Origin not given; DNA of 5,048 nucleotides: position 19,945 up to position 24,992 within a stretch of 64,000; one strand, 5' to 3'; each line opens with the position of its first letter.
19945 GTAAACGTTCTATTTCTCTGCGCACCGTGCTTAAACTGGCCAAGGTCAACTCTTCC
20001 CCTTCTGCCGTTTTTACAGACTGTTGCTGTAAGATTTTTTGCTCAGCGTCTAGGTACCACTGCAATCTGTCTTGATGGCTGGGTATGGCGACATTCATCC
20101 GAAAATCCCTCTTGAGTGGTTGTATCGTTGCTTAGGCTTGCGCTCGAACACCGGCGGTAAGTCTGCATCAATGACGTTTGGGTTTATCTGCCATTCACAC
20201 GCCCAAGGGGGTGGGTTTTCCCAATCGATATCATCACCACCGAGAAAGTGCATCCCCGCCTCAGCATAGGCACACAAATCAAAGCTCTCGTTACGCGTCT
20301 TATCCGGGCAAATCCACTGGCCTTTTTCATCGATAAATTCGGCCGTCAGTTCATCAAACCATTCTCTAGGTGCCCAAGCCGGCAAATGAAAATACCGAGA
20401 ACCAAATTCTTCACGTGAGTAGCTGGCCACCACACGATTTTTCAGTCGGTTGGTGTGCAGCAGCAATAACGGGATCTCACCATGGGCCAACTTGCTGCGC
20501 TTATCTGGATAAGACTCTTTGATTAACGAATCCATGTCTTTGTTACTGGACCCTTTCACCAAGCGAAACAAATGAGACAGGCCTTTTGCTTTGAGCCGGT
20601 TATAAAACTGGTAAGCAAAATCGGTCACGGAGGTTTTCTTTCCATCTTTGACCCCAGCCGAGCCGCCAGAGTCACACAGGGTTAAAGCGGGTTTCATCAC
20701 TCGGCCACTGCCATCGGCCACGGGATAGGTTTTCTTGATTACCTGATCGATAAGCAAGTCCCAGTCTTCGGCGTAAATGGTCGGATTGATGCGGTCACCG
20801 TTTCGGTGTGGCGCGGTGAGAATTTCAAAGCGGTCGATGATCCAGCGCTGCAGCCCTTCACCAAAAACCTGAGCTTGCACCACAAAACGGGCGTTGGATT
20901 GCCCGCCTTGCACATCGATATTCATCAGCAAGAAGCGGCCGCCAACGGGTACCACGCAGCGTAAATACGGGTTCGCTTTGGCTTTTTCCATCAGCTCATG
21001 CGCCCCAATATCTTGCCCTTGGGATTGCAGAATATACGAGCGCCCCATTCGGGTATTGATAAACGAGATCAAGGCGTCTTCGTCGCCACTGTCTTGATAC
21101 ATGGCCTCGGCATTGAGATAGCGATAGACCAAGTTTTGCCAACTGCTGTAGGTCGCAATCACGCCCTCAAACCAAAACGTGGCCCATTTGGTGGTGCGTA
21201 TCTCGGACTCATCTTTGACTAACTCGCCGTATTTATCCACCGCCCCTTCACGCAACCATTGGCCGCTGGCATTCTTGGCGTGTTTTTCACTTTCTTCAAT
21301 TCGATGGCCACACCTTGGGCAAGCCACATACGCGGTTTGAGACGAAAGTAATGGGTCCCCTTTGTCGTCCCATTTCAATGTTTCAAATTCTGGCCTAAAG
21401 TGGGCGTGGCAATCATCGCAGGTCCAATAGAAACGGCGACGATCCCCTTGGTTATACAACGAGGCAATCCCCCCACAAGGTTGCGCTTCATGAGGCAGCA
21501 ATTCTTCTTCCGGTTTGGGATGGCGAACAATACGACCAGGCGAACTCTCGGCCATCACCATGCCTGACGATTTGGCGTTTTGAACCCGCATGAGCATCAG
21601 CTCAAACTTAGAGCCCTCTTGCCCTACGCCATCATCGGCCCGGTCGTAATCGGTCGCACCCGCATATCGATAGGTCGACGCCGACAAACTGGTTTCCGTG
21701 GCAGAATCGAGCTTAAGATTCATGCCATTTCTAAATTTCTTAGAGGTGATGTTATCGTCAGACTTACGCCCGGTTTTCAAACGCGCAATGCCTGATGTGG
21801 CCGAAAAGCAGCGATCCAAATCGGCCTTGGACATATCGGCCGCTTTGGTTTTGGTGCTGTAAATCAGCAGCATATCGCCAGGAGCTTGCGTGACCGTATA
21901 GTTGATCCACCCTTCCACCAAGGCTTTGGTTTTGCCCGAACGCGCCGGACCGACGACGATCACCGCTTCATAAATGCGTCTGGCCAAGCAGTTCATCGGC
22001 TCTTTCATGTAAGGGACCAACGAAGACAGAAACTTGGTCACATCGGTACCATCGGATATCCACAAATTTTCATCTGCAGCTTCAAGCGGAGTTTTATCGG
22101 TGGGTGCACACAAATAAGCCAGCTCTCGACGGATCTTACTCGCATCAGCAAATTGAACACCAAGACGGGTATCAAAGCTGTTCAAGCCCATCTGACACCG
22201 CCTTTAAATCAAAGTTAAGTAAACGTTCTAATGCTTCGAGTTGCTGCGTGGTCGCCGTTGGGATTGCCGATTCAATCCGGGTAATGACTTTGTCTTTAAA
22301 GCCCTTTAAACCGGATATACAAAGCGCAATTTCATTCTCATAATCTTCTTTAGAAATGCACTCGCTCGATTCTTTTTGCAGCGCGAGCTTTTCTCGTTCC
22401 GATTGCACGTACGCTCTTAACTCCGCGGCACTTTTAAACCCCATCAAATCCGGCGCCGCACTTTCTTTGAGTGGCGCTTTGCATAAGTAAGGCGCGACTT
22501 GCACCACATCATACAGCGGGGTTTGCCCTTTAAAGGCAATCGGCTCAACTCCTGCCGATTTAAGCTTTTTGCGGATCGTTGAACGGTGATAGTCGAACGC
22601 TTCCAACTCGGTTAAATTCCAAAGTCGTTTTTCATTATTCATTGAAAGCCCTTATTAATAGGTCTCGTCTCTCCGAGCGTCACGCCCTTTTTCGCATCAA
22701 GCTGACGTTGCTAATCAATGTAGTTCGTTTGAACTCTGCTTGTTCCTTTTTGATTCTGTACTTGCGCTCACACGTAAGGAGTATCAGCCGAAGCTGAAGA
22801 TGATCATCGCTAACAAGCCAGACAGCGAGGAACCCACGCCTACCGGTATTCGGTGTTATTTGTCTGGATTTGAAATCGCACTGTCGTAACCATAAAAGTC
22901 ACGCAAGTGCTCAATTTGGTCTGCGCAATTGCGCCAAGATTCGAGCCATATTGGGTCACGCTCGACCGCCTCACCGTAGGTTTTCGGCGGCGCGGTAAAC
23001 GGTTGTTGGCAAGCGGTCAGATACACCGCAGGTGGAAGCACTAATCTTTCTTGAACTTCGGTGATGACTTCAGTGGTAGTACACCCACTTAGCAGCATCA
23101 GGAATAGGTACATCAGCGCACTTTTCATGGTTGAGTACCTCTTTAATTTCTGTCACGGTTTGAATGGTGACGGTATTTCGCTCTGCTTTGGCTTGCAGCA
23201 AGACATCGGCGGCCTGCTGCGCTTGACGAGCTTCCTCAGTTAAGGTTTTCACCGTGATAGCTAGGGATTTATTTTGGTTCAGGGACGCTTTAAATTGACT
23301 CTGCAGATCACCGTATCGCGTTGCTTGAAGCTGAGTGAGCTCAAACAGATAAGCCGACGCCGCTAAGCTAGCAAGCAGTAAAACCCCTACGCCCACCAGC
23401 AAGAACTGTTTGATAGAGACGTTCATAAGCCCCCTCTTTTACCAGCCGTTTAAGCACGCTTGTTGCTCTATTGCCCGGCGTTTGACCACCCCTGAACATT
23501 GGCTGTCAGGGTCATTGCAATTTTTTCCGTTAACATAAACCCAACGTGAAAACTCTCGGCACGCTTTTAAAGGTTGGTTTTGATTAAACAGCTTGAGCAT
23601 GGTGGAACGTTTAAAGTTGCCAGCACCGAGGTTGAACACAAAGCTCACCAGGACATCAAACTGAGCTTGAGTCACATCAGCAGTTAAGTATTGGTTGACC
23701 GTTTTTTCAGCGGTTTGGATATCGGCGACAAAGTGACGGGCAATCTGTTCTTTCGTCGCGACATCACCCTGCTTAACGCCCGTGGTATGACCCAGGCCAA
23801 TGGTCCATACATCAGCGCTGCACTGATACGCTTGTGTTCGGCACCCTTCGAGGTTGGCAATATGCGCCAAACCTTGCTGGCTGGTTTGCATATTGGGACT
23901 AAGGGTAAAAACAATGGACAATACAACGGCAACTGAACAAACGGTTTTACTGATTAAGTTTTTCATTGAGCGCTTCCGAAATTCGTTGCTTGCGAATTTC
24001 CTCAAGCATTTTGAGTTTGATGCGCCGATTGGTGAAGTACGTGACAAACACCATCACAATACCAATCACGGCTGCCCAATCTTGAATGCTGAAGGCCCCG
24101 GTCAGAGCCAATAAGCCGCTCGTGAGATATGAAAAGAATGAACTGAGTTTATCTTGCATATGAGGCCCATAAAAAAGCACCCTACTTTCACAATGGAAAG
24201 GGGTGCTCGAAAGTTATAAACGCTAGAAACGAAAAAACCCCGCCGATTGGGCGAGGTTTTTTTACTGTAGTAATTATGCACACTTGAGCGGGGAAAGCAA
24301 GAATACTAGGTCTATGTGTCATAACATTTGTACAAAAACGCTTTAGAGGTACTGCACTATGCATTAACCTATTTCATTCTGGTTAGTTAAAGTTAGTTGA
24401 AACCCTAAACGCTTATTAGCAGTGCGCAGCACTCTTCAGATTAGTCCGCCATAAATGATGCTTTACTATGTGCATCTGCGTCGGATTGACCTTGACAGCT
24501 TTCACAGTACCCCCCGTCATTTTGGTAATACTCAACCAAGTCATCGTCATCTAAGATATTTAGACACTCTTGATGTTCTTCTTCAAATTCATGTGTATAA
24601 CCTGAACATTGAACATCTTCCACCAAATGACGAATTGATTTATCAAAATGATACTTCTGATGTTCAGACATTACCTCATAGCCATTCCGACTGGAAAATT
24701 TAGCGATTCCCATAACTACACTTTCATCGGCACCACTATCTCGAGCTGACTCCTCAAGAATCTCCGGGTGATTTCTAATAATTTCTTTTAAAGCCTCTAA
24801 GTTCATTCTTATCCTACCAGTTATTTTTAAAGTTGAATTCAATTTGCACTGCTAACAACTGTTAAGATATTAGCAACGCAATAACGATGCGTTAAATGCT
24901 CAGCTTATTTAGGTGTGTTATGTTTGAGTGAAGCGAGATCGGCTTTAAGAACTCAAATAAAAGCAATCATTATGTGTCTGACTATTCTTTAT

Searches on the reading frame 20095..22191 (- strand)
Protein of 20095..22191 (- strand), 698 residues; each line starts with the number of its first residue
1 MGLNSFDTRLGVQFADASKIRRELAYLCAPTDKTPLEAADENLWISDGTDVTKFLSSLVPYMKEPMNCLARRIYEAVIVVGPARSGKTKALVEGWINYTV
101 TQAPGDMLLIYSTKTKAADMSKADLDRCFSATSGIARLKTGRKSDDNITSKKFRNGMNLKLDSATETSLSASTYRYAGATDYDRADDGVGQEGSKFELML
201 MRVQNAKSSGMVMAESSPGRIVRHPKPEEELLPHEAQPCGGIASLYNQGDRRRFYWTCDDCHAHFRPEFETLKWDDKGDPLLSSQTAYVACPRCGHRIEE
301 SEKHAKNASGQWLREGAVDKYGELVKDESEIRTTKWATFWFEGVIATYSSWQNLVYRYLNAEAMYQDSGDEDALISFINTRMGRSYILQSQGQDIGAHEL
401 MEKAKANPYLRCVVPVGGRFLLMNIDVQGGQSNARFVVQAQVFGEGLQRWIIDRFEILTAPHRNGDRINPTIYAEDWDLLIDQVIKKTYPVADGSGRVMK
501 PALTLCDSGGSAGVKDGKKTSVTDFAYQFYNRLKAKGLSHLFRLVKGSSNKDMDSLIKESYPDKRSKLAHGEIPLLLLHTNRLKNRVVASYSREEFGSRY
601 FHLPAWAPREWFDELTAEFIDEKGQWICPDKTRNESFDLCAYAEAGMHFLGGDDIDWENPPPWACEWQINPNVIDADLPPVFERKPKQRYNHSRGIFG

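Call 59: search_protein_families(library=phrogs, proteins=[window:20095-22191:-], max_evalue=0.00001)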
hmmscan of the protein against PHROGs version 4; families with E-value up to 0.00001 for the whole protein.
window:20095-22191:- (698 aa): 7 families
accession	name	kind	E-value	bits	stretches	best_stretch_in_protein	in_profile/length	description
phrog_15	-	head and packaging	9.6e-205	684.5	1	12-692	333-969/1330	terminase large subunit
phrog_15657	-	unknown function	9.1e-28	98.4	1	309-585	4-229/230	-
phrog_12089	-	unknown function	1.3e-26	94.6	1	514-666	5-161/208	-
phrog_23163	-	unknown function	2e-25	90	1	16-132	6-124/130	-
phrog_33134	-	head and packaging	1.3e-14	55.6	1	279-388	11-121/132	terminase large subunit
phrog_4145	-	head and packaging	5.5e-07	30.1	1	18-199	13-197/209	terminase large subunit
phrog_3925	-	head and packaging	2.6e-06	28.2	1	27-128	34-134/150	terminase large subunit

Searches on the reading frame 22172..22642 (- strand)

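Call 59: search_protein_families(library=phrogs, proteins=[window:22172-22642:-], max_evalue=0.00001)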
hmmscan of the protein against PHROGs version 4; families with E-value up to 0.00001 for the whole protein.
window:22172-22642:- (156 aa): 2 families
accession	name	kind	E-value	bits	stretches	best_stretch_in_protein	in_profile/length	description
phrog_141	-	head and packaging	1.4e-35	123.3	1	1-155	9-163/183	terminase small subunit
phrog_5710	-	unknown function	1.9e-07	32.3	1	7-98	9-94/129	-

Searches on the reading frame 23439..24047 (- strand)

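Call 3: search_protein_families(library=pfam, proteins=[window:23439-24047:-], max_evalue=0.01)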
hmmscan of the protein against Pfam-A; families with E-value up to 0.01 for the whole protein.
window:23439-24047:- (202 aa): 1 family
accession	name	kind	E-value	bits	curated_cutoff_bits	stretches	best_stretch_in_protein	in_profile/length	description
PF00959.24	Phage_lysozyme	-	1.3e-39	135.8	22.3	1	65-194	2-125/125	Phage lysozyme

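Call 4: search_protein_families(library=padloc, proteins=[window:23439-24047:-], max_evalue=0.01)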
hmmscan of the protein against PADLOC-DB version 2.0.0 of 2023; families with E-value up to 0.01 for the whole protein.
window:23439-24047:- (202 aa): 0 families

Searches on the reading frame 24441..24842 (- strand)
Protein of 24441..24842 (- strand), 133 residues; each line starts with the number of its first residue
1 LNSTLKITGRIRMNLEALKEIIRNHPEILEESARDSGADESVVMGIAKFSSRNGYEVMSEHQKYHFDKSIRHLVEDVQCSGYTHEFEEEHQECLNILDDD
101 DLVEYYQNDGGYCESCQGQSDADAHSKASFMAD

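Call 3: search_protein_families(library=pfam, proteins=[window:24441-24842:-], max_evalue=0.01)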
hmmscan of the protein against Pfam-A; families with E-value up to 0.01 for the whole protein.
window:24441-24842:- (133 aa): 0 families

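Call 4: search_protein_families(library=padloc, proteins=[window:24441-24842:-], max_evalue=0.01)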
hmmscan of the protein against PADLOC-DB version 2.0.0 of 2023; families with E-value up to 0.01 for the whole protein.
window:24441-24842:- (133 aa): 0 families

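Call 21: search_protein_families(library=ncbifam, proteins=[window:24441-24842:-], max_evalue=0.01)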
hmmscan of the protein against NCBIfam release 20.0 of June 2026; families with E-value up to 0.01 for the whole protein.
window:24441-24842:- (133 aa): 1 family
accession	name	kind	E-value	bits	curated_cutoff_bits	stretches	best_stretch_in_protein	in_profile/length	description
NF007985.1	PRK10713.1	equivalog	0.0033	17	75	1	79-117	5-43/81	class I ribonucleotide reductase maintenance protein YfaE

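Call 59: search_protein_families(library=phrogs, proteins=[window:24441-24842:-], max_evalue=0.00001)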
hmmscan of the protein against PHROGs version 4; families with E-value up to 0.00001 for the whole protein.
window:24441-24842:- (133 aa): 1 family
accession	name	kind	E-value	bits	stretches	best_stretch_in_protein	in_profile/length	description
phrog_12178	-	unknown function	1.9e-37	128.3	1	13-133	1-111/111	-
